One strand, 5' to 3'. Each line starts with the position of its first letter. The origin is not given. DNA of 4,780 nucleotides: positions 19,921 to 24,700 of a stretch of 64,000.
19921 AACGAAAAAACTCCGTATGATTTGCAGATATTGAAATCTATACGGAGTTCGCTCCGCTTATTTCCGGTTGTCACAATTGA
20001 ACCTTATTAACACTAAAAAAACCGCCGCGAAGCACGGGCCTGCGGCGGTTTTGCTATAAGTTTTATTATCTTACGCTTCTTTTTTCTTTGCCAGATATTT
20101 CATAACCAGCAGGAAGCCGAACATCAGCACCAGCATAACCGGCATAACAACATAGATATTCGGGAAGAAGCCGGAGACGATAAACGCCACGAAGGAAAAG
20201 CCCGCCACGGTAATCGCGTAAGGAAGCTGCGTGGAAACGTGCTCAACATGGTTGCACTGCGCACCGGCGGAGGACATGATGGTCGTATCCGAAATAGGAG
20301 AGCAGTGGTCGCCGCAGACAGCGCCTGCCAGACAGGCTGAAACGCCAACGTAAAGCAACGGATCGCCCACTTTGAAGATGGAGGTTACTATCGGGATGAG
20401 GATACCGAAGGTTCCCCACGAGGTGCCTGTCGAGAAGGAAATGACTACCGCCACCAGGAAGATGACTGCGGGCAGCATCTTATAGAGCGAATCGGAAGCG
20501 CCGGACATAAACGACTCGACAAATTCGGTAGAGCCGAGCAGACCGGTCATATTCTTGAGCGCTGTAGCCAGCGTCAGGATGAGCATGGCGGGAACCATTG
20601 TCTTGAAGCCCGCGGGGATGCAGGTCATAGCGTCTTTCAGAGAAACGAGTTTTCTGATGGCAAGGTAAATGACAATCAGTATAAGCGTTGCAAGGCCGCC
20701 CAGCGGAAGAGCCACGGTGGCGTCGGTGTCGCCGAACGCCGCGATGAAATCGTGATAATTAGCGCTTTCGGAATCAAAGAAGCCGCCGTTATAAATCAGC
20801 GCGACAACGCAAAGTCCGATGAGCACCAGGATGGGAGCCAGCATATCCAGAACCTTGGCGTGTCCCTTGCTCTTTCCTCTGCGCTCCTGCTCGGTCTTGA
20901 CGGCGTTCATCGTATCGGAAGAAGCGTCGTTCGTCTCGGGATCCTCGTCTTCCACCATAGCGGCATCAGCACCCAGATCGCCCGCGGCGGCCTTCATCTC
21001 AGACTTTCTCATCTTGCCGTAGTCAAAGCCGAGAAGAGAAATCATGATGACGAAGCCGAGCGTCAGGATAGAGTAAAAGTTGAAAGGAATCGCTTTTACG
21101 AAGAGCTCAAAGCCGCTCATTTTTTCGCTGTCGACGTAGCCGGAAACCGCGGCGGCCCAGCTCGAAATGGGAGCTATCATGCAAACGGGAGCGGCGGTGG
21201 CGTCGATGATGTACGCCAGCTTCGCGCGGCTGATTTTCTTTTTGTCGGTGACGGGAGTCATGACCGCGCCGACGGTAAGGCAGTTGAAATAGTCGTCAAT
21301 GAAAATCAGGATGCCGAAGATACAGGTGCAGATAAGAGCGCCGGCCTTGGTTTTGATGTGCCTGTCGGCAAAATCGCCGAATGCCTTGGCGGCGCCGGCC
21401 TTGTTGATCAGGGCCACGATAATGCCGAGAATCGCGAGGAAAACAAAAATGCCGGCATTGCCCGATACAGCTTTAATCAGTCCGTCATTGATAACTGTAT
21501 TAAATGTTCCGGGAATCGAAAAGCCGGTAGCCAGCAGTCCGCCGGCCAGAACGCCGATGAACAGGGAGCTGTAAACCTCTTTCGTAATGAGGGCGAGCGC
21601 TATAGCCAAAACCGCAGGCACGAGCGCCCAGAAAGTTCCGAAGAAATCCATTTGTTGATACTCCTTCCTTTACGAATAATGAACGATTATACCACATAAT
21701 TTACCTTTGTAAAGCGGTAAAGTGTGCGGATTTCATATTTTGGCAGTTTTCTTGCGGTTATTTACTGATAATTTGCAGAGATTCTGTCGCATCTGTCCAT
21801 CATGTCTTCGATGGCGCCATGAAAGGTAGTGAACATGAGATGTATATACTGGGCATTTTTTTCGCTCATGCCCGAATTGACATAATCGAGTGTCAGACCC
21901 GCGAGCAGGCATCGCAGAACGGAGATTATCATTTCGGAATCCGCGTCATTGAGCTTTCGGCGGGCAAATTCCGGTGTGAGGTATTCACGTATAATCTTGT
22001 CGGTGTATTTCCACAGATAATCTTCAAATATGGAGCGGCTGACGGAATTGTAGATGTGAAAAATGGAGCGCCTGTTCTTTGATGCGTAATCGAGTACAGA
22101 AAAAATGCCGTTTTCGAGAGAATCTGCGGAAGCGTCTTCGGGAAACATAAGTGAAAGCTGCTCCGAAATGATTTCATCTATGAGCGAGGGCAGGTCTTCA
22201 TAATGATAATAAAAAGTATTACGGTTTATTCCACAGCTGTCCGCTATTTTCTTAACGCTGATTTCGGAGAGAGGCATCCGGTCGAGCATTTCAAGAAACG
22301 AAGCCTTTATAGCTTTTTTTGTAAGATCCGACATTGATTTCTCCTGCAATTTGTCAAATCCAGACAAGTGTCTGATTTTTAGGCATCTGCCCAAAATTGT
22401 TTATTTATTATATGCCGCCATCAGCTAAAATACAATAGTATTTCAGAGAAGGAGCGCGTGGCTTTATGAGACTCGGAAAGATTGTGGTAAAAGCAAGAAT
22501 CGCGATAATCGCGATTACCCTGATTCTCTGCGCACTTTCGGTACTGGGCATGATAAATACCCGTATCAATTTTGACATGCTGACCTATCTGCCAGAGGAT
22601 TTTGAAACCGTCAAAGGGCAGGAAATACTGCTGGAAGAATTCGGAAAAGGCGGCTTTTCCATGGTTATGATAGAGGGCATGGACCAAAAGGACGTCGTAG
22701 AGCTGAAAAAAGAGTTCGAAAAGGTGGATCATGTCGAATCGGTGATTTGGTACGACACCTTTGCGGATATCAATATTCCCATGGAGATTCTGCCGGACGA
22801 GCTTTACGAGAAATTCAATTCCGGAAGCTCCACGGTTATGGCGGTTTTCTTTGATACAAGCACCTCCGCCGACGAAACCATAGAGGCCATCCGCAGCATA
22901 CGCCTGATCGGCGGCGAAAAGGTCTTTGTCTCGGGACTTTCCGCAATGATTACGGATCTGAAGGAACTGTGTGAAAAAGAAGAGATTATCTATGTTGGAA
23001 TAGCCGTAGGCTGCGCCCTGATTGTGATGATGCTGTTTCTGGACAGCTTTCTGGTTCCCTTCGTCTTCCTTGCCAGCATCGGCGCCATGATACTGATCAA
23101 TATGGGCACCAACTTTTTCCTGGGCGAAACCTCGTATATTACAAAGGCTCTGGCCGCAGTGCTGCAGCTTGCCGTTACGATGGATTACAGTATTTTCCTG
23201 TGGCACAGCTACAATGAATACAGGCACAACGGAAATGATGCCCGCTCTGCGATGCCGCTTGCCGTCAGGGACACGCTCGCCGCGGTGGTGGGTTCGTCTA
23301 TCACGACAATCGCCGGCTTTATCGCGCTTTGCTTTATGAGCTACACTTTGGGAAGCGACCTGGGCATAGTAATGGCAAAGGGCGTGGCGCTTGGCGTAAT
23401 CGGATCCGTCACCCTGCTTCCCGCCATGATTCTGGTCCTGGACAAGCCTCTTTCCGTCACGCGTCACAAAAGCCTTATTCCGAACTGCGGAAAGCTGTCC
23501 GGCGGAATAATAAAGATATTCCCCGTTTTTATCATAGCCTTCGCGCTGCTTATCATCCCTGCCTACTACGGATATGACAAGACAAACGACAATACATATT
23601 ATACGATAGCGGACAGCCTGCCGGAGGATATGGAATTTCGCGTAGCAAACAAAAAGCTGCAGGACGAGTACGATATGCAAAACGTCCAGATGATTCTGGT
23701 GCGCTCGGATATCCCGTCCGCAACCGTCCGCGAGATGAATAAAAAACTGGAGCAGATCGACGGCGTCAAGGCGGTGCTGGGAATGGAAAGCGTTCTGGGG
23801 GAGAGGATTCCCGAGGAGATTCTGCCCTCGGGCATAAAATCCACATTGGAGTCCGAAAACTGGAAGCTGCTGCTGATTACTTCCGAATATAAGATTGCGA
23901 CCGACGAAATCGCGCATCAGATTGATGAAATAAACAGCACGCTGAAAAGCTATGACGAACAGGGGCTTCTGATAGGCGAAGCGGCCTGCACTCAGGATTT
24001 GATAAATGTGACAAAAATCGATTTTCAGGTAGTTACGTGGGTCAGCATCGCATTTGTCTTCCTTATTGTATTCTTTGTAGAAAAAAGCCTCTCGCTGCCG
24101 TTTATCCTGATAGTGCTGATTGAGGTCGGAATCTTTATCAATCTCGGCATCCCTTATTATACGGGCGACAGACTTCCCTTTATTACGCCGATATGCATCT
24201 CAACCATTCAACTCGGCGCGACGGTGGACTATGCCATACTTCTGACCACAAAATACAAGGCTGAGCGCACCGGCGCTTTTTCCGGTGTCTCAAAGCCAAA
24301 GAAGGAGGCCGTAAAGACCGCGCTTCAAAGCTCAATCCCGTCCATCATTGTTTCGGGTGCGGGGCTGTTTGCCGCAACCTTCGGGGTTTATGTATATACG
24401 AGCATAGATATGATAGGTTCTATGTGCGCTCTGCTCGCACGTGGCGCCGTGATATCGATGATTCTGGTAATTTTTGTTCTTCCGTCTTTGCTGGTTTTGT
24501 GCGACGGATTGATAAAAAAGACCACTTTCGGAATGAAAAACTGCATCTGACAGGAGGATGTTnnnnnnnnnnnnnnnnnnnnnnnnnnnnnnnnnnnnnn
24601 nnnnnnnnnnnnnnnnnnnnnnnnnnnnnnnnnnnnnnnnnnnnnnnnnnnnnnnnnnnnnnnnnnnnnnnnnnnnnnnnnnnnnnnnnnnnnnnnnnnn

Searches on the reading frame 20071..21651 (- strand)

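Call 39: search_protein_families(library=pfam, proteins=[window:20071-21651:-], max_evalue=0.00001)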
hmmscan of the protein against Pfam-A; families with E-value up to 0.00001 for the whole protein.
window:20071-21651:- (526 aa): 1 family
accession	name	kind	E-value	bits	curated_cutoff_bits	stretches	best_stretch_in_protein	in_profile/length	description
PF03553.21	Na_H_antiporter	-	4e-51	174.5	23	1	176-495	28-303/303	Na+/H+ antiporter family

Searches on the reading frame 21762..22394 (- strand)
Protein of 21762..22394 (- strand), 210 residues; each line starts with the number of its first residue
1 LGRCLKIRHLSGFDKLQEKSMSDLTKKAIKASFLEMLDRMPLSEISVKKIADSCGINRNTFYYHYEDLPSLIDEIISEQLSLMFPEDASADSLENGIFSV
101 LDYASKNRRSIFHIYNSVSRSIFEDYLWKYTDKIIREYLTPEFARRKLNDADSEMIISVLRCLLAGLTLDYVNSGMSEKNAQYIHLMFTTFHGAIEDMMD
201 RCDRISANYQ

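Call 39: search_protein_families(library=pfam, proteins=[window:21762-22394:-], max_evalue=0.00001)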
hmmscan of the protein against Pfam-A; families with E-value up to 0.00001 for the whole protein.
window:21762-22394:- (210 aa): 1 family
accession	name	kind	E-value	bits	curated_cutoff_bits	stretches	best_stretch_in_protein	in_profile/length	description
PF14278.11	TetR_C_8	-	5e-14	52.7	26.1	1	91-192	1-102/103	Transcriptional regulator C-terminal region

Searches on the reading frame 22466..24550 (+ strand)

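Call 39: search_protein_families(library=pfam, proteins=[window:22466-24550:+], max_evalue=0.00001)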
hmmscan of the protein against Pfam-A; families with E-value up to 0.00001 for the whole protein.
window:22466-24550:+ (694 aa): 1 family
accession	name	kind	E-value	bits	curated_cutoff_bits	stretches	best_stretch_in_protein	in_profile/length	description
PF03176.21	MMPL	-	2.2e-49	168.7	20.5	2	132-325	100-302/333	MMPL family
